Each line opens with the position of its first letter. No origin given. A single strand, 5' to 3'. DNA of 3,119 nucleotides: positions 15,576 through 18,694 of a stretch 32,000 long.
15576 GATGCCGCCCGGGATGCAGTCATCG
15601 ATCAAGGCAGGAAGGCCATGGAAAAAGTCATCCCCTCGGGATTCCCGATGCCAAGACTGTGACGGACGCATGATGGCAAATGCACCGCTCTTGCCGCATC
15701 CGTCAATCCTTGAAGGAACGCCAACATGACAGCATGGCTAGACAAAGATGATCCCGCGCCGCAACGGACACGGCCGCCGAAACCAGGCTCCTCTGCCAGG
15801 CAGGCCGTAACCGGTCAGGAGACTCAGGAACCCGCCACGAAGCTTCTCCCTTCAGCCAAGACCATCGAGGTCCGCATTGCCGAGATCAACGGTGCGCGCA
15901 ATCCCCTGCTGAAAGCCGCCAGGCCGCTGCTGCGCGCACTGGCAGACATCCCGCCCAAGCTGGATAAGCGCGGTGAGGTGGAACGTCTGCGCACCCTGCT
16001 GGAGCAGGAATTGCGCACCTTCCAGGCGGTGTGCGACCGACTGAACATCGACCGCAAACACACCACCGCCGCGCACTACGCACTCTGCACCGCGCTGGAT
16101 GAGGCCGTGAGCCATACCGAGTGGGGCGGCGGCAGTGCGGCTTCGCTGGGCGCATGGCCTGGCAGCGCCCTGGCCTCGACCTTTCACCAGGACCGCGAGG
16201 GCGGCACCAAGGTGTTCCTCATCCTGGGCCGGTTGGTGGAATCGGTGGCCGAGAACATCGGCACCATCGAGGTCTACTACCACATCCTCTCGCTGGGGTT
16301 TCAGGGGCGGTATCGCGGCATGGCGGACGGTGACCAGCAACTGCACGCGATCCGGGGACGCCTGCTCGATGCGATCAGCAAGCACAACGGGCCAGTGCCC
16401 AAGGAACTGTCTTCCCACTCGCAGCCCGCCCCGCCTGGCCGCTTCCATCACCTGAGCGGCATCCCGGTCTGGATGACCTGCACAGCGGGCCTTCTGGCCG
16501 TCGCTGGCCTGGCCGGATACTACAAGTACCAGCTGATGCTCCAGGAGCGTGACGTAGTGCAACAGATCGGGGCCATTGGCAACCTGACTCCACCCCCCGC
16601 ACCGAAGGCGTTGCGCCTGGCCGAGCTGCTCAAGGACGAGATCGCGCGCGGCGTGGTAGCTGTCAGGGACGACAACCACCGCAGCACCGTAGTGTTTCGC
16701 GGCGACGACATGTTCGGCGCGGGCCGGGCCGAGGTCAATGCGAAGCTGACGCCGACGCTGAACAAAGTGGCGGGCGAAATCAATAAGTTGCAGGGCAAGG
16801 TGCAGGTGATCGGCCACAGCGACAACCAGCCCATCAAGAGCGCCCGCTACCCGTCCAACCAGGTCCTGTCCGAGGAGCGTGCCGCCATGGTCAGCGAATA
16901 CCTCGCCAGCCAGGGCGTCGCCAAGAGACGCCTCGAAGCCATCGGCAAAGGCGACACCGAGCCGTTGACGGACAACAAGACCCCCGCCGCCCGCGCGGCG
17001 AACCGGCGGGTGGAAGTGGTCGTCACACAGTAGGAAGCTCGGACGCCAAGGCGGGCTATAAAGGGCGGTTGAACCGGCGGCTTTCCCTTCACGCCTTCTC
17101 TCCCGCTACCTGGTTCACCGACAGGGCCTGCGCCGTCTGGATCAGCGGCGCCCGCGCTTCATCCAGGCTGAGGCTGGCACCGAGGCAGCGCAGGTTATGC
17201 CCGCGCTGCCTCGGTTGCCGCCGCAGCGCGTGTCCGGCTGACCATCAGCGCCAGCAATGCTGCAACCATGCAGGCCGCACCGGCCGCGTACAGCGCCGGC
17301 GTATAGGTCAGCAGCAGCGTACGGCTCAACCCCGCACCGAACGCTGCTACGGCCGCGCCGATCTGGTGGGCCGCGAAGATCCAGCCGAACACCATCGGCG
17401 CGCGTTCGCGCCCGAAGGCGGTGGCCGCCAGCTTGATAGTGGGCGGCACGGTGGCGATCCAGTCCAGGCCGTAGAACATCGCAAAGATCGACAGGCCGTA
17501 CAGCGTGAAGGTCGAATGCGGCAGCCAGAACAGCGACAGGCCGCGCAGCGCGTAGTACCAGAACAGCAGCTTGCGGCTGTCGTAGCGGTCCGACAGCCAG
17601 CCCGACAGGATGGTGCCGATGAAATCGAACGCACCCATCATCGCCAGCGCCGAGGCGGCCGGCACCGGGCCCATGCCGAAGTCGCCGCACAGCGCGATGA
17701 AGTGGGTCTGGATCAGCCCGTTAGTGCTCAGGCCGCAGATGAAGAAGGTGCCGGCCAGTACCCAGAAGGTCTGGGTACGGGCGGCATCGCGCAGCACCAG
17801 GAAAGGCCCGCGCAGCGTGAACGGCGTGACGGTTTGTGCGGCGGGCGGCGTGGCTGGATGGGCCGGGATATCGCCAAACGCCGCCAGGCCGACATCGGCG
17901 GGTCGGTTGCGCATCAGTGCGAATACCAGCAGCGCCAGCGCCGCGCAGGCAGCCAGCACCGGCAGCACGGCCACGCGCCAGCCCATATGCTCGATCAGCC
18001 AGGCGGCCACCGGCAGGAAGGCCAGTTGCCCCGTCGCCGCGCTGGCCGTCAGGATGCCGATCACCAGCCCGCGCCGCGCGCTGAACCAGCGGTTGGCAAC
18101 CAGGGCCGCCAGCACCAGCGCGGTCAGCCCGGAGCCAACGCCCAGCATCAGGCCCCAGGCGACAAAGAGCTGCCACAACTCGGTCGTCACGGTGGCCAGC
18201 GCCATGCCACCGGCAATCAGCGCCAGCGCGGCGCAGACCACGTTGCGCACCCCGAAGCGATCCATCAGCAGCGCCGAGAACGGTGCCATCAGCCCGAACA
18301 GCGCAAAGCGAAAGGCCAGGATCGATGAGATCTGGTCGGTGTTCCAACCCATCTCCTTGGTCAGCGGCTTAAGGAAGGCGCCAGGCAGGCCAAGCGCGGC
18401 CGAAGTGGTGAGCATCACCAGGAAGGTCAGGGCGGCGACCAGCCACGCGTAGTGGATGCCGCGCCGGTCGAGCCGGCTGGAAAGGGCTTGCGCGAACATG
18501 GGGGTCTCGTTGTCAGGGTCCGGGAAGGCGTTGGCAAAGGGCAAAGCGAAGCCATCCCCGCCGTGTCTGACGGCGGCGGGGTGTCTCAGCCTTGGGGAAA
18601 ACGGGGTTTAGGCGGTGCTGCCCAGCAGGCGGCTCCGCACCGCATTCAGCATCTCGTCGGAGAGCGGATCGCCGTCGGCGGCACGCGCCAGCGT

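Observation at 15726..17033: Stand-alone long-form TssL (DotU + TM + OmpA/MotB) as the last gene of an effector operon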

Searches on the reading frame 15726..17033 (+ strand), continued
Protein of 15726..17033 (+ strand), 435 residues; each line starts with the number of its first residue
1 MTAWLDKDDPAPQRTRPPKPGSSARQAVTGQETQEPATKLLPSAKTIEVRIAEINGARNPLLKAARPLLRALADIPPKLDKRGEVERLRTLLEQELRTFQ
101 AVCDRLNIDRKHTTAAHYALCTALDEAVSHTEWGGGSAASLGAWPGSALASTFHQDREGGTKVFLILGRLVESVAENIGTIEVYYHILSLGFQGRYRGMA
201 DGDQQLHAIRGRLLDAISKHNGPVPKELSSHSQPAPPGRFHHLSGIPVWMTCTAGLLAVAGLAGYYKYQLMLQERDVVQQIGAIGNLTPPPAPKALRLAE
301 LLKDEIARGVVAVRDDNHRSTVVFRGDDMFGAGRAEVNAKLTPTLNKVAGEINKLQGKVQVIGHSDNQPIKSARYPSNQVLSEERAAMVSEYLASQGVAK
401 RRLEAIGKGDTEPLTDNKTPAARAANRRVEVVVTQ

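Call 62: search_protein_families(library=ncbifam, proteins=[P0015, P0010, P0056, P0038], max_evalue=1e-40)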
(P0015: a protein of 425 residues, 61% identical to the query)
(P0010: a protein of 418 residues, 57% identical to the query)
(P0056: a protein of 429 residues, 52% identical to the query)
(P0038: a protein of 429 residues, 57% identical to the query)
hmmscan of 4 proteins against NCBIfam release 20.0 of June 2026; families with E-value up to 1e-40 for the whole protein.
P0015 (425 aa): 4 families
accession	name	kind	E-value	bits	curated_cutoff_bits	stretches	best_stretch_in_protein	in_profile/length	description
NF005999.0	PRK08126.1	subfamily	6.3e-174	578.8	571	1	18-424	24-431/432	hypothetical protein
NF005444.0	PRK07033.1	equivalog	1.6e-121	406.4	520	1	18-423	9-421/438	DotU family type VI secretion system protein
TIGR03349.1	IV_VI_DotU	subfamily_domain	3.6e-62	209.9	89.95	1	56-260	1-206/211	DotU/TssL family secretion system protein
TIGR03350.1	type_VI_ompA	equivalog_domain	6.2e-49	165.5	139.8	1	287-423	1-137/137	type VI secretion system protein TssL, long form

P0010 (418 aa): 4 families
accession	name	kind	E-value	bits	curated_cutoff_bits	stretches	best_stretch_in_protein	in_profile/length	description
NF005999.0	PRK08126.1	subfamily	3.2e-152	507.3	571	1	18-418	31-432/432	hypothetical protein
NF005444.0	PRK07033.1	equivalog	7.8e-104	348.1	520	1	27-416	33-421/438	DotU family type VI secretion system protein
TIGR03349.1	IV_VI_DotU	subfamily_domain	5.6e-57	192.9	89.95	1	49-253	1-206/211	DotU/TssL family secretion system protein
TIGR03350.1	type_VI_ompA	equivalog_domain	1.8e-45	154.3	139.8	1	281-416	2-137/137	type VI secretion system protein TssL, long form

P0056 (429 aa): 4 families
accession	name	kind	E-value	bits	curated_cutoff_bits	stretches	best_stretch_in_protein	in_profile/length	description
NF005999.0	PRK08126.1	subfamily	2.4e-218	725.2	571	1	22-429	30-432/432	hypothetical protein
NF005444.0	PRK07033.1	equivalog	3.3e-112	375.7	520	1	42-427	35-421/438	DotU family type VI secretion system protein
TIGR03349.1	IV_VI_DotU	subfamily_domain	9.7e-69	231.4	89.95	1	54-267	1-209/211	DotU/TssL family secretion system protein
TIGR03350.1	type_VI_ompA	equivalog_domain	4.5e-50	169.2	139.8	1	291-427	1-137/137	type VI secretion system protein TssL, long form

P0038 (429 aa): 4 families
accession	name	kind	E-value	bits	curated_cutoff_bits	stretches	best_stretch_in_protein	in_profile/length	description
NF005999.0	PRK08126.1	subfamily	1.3e-170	567.9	571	1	41-427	45-431/432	hypothetical protein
NF005444.0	PRK07033.1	equivalog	4.9e-123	411.3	520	1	27-426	22-421/438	DotU family type VI secretion system protein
TIGR03349.1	IV_VI_DotU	subfamily_domain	2.4e-61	207.2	89.95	1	58-266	1-210/211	DotU/TssL family secretion system protein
TIGR03350.1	type_VI_ompA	equivalog_domain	3.9e-48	162.9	139.8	1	290-426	1-137/137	type VI secretion system protein TssL, long form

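Call 63: find_encoding_contigs(protein=P0006, flank=10000, max_places=2)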
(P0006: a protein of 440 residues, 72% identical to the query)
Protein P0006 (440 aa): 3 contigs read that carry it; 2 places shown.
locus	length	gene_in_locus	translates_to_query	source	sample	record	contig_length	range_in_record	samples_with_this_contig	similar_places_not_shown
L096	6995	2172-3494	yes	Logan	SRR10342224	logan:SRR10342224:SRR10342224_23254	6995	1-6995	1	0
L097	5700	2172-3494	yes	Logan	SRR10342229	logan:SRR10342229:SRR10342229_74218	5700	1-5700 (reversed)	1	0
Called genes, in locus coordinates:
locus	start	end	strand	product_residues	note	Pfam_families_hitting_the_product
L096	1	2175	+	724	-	?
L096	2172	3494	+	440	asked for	PF09850:DotU, PF00691:OmpA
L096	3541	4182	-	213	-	PF00440:TetR_N, PF17918:TetR_C_15 (weak)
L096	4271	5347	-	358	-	PF01070:FMN_dh, PF01645:Glu_synthase (weak), PF00478:IMPDH (weak)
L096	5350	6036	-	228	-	PF13640:2OG-FeII_Oxy_3, PF18331:PKHD_C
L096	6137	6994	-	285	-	?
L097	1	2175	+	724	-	?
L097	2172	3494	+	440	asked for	PF09850:DotU, PF00691:OmpA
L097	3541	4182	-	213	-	PF00440:TetR_N, PF17918:TetR_C_15 (weak)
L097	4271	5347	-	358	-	PF01070:FMN_dh, PF01645:Glu_synthase (weak), PF00478:IMPDH (weak)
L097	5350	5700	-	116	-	?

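Call 64: find_encoding_contigs(protein=P0061, flank=10000, max_places=1)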
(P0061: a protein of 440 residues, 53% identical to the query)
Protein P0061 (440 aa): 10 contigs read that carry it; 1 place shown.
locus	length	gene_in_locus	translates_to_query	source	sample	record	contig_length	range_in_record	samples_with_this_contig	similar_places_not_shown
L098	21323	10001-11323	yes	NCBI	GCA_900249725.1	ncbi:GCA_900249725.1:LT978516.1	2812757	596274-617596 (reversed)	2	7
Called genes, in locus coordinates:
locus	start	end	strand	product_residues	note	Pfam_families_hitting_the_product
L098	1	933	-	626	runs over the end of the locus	PF05947:T6SS_TssF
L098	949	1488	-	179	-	PF04965:GPW_gp25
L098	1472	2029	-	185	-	-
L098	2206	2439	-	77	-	-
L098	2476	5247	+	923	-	-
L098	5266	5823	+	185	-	PF05591:T6SS_VipA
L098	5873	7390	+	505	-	PF05943:VipB, PF18945:VipB_2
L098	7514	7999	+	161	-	PF05638:T6SS_HCP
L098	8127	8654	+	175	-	PF12790:T6SS-SciN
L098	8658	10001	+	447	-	PF05936:T6SS_VasE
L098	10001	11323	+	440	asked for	PF09850:DotU, PF00691:OmpA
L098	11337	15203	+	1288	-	PF14331:IcmF-related_N, PF06761:IcmF-related, PF06744:IcmF_C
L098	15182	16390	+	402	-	PF09850:DotU, PF00691:OmpA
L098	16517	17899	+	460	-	PF06751:EutB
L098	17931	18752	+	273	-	PF05985:EutC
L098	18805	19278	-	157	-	PF04073:tRNA_edit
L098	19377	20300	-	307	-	PF00126:HTH_1, PF03466:LysR_substrate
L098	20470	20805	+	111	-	-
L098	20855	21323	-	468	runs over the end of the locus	PF00206:Lyase_1, PF10415:FumaraseC_C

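Call 67: search_protein_families(library=ncbifam, proteins=[L098:15182-16390:+], max_evalue=0.00001)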
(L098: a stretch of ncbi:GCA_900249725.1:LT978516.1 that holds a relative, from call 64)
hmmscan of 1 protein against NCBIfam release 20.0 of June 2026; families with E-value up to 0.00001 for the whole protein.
L098:15182-16390:+ (402 aa): 33 families (the best 25 are shown)
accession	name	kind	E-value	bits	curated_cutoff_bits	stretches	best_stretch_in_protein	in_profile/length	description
NF005999.0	PRK08126.1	subfamily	2.4e-49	168.3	571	1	17-398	62-429/432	hypothetical protein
NF005444.0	PRK07033.1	equivalog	6.6e-36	124.2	520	1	11-397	41-419/438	DotU family type VI secretion system protein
TIGR03350.1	type_VI_ompA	equivalog_domain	1.5e-30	106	139.8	1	265-398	3-136/137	type VI secretion system protein TssL, long form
NF053611.1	YiaD_Gzip_OmpA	equivalog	2.9e-27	95.7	175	1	267-398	77-205/206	YiaD family glycine zipper/OmpA-like lipoprotein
NF006541.1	PRK09038.1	equivalog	3.4e-24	85.9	283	1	247-397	96-246/253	flagellar motor protein MotD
NF006508.0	PRK08944.1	subfamily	7e-22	78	259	1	256-397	143-285/304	MotB family protein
NF053612.1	anchor_PA1041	equivalog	1.2e-19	71.2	250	1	289-397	126-233/236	PA1041 family peptidoglycan-binding anchor lipoprotein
TIGR03349.1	IV_VI_DotU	subfamily_domain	1e-17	64.7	89.95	1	17-218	1-200/211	DotU/TssL family secretion system protein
NF053585.1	OMP_LP_YfiB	equivalog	4.7e-16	59.1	128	1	292-397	56-158/163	outer membrane lipoprotein YfiB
NF045787.1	OmpABordt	equivalog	2.7e-15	56.6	200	1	295-397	88-187/194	outer membrane protein OmpA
NF005382.1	PRK06925.1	equivalog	7e-15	55.9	264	1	280-397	105-221/225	flagellar motor protein MotS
NF006543.0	PRK09039.1-2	equivalog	1.9e-13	51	305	1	282-397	224-345/350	peptidoglycan -binding protein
NF005445.0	PRK07034.1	equivalog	2e-13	49.9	703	1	279-398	383-506/536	hypothetical protein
NF007804.1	PRK10510.1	equivalog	4.8e-13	49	307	1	272-397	92-214/219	OmpA family lipoprotein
TIGR03789.1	pdsO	hypoth_equivalog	4.9e-13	49.3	152.2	1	216-396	63-240/243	sortase-associated OmpA-like protein PdsO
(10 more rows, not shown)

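Call 71: get_annotated_region(hit=H1, flank=9000)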
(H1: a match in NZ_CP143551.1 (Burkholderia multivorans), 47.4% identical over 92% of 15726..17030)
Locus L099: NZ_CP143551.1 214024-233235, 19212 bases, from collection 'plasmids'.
description: Burkholderia multivorans strain 2023CK-01339 plasmid unnamed1, complete sequence
organism: Burkholderia multivorans (NCBI taxid 87883)
taxonomy: Bacteria; Pseudomonadota; Betaproteobacteria; Burkholderiales; Burkholderiaceae; Burkholderia; Burkholderia multivorans
host: -; source: Homo sapiens,bronchoalveolar lavage; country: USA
typing (MOB-suite, as given by PLSDB): non-mobilizable
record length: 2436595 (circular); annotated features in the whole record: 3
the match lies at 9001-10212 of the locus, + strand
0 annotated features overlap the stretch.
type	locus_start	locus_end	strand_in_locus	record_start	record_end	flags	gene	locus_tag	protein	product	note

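Call 72: get_annotated_region(hit=H6, flank=9000)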
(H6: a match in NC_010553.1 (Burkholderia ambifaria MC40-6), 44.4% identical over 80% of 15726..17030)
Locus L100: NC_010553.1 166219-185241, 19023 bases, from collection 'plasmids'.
description: Burkholderia ambifaria MC40-6 plasmid pBMC401, complete sequence
organism: Burkholderia ambifaria MC40-6 (NCBI taxid 398577)
taxonomy: Bacteria; Pseudomonadota; Betaproteobacteria; Burkholderiales; Burkholderiaceae; Burkholderia; Burkholderia ambifaria; Burkholderia ambifaria MC40-6
host: -; source: -; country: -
typing (MOB-suite, as given by PLSDB): conjugative; replicon rep_cluster_526; relaxase MOBP; mating-pair formation MPF_T
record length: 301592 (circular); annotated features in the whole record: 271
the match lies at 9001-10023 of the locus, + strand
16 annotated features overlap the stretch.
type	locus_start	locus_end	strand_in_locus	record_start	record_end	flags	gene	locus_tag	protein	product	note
CDS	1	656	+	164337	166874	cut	-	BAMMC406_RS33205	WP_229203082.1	fimbria/pilus outer membrane usher protein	GO:0009297 - pilus assembly [Evidence IEA]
CDS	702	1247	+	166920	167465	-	-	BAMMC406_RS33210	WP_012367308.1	fimbrial protein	GO:0007155 - cell adhesion [Evidence IEA]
CDS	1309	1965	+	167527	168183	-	-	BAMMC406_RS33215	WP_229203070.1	DotU family type IV/VI secretion system protein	-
CDS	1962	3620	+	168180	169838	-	-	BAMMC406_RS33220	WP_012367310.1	OmpA family protein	-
CDS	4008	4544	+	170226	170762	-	tssB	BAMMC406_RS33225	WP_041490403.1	type VI secretion system contractile sheath small subunit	GO:0033103 - protein secretion by the type VI secretion system [Evidence IEA]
CDS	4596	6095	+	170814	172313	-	tssC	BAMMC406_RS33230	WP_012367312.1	type VI secretion system contractile sheath large subunit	GO:0033103 - protein secretion by the type VI secretion system [Evidence IEA]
CDS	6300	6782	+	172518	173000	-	-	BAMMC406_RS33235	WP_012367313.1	type VI secretion system tube protein Hcp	-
CDS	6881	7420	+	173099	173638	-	tssJ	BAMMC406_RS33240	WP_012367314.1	type VI secretion system lipoprotein TssJ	GO:0033103 - protein secretion by the type VI secretion system [Evidence IEA]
CDS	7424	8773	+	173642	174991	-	tssK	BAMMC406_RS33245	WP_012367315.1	type VI secretion system baseplate subunit TssK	GO:0033103 - protein secretion by the type VI secretion system [Evidence IEA]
CDS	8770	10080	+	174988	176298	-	tssL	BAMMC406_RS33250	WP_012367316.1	type VI secretion system protein TssL, long form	GO:0033103 - protein secretion by the type VI secretion system [Evidence IEA]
CDS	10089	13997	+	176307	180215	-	tssM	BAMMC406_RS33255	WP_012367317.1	type VI secretion system membrane subunit TssM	GO:0033103 - protein secretion by the type VI secretion system [Evidence IEA]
CDS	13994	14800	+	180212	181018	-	-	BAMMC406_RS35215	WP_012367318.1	TagF domain-containing protein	-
CDS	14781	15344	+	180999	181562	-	-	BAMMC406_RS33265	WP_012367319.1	hypothetical protein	-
CDS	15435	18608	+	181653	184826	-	tssI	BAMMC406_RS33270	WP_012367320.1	type VI secretion system tip protein TssI/VgrG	GO:0033103 - protein secretion by the type VI secretion system [Evidence IEA]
CDS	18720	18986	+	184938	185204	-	-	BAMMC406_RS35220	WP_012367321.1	PAAR domain-containing protein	-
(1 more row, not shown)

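Call 73: get_annotated_region(hit=H5, flank=9000)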
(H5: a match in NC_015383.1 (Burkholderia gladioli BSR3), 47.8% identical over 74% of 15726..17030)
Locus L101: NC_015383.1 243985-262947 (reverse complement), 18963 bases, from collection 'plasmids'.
description: Burkholderia gladioli BSR3 plasmid bgla_4p, complete sequence
organism: Burkholderia gladioli BSR3 (NCBI taxid 999541)
taxonomy: Bacteria; Pseudomonadota; Betaproteobacteria; Burkholderiales; Burkholderiaceae; Burkholderia; Burkholderia gladioli; Burkholderia gladioli BSR3
host: -; source: -; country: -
typing (MOB-suite, as given by PLSDB): conjugative; replicon rep_cluster_364; relaxase MOBH,MOBP; mating-pair formation MPF_T
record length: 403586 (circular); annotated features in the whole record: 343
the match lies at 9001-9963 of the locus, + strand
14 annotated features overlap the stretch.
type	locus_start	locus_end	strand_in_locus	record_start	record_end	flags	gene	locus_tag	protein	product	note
CDS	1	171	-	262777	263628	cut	-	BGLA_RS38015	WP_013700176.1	type VI secretion system accessory protein TagJ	-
CDS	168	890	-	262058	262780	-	-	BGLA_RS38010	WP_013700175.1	TagK domain-containing protein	-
CDS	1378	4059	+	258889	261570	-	tssH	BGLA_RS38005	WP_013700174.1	type VI secretion system ATPase TssH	GO:0033103 - protein secretion by the type VI secretion system [Evidence IEA]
CDS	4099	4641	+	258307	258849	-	tssB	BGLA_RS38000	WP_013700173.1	type VI secretion system contractile sheath small subunit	GO:0033103 - protein secretion by the type VI secretion system [Evidence IEA]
CDS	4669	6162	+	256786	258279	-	tssC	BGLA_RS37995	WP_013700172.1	type VI secretion system contractile sheath large subunit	GO:0033103 - protein secretion by the type VI secretion system [Evidence IEA]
CDS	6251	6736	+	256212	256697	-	-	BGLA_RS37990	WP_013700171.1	Hcp family type VI secretion system effector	-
CDS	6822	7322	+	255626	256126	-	tssJ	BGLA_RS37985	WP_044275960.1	type VI secretion system lipoprotein TssJ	GO:0033103 - protein secretion by the type VI secretion system [Evidence IEA]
CDS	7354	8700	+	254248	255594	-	tssK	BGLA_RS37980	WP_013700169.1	type VI secretion system baseplate subunit TssK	GO:0033103 - protein secretion by the type VI secretion system [Evidence IEA]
CDS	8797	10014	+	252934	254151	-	tssL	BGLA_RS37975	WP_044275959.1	type VI secretion system protein TssL, long form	GO:0033103 - protein secretion by the type VI secretion system [Evidence IEA]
CDS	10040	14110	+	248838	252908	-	tssM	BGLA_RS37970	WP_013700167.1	type VI secretion system membrane subunit TssM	GO:0033103 - protein secretion by the type VI secretion system [Evidence IEA]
CDS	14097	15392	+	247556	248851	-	icmH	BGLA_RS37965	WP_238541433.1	type IVB secretion system protein IcmH/DotU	-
CDS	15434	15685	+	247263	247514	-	-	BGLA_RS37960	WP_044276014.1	PAAR domain-containing protein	-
CDS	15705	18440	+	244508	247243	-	tssI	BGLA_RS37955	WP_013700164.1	type VI secretion system Vgr family protein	GO:0033103 - protein secretion by the type VI secretion system [Evidence IEA]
CDS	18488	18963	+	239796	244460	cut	-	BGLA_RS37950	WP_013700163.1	RHS repeat-associated core domain-containing protein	-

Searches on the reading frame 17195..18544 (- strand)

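Call 5: search_protein_families(library=pfam, proteins=[window:17195-18544:-], max_evalue=0.01)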
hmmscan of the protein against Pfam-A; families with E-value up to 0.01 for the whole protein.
window:17195-18544:- (449 aa): 1 family
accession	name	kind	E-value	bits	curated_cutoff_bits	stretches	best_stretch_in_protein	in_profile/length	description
PF07690.21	MFS_1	-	1.4e-33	116.7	33.4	1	41-401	2-347/347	Major Facilitator Superfamily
